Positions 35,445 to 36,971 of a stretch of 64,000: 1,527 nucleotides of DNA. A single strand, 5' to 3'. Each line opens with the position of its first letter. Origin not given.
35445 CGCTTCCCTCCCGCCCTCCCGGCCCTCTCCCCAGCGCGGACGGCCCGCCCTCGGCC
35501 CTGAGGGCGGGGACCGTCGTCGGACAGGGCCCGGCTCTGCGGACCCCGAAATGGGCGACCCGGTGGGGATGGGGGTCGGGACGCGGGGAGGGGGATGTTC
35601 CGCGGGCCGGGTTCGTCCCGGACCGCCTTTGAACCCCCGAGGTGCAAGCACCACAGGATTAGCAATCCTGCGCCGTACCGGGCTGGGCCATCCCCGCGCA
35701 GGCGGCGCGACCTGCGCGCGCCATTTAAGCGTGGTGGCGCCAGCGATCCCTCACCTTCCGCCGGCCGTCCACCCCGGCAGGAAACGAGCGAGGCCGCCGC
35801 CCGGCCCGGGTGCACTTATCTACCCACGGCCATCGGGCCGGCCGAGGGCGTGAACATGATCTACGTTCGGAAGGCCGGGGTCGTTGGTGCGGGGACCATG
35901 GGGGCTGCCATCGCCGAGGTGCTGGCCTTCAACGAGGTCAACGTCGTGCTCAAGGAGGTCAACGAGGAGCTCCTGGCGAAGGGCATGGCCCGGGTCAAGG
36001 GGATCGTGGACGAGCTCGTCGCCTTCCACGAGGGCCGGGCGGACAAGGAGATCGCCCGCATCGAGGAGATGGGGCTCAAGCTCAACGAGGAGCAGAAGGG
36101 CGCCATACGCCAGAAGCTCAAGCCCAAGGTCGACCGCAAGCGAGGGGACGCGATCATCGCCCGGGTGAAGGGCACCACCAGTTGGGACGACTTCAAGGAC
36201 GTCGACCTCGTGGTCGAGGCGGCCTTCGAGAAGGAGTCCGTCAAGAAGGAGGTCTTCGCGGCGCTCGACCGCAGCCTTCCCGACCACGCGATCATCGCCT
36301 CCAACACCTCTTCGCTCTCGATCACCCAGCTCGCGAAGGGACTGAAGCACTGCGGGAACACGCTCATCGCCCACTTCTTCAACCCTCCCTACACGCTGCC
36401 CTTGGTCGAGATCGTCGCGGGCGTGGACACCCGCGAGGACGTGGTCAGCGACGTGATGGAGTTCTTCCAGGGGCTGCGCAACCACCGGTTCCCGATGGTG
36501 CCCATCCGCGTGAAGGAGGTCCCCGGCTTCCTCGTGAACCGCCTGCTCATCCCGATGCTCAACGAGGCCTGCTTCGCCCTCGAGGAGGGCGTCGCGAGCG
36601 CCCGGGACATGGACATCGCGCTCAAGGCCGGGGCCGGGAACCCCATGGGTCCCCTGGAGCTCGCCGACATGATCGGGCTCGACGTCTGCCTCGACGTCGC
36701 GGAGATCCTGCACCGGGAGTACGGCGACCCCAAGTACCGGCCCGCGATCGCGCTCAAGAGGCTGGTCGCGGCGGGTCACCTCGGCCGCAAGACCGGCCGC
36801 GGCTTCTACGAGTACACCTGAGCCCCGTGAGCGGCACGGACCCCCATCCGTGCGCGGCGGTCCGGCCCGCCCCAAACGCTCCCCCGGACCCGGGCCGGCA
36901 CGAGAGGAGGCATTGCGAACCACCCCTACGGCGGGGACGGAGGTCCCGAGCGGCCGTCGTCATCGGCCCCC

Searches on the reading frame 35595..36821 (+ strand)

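Call 22: search_protein_families(library=pfam, proteins=[window:35595-36821:+], max_evalue=0.0001)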
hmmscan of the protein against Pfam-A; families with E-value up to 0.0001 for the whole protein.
window:35595-36821:+ (408 aa): 2 families
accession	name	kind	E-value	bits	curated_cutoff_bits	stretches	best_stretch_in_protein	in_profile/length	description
PF02737.24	3HCDH_N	-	1.4e-48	165.7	22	2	169-295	45-171/180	3-hydroxyacyl-CoA dehydrogenase, NAD binding domain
PF00725.27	3HCDH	-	8.1e-35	119.7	22.1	1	311-407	1-97/97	3-hydroxyacyl-CoA dehydrogenase, C-terminal domain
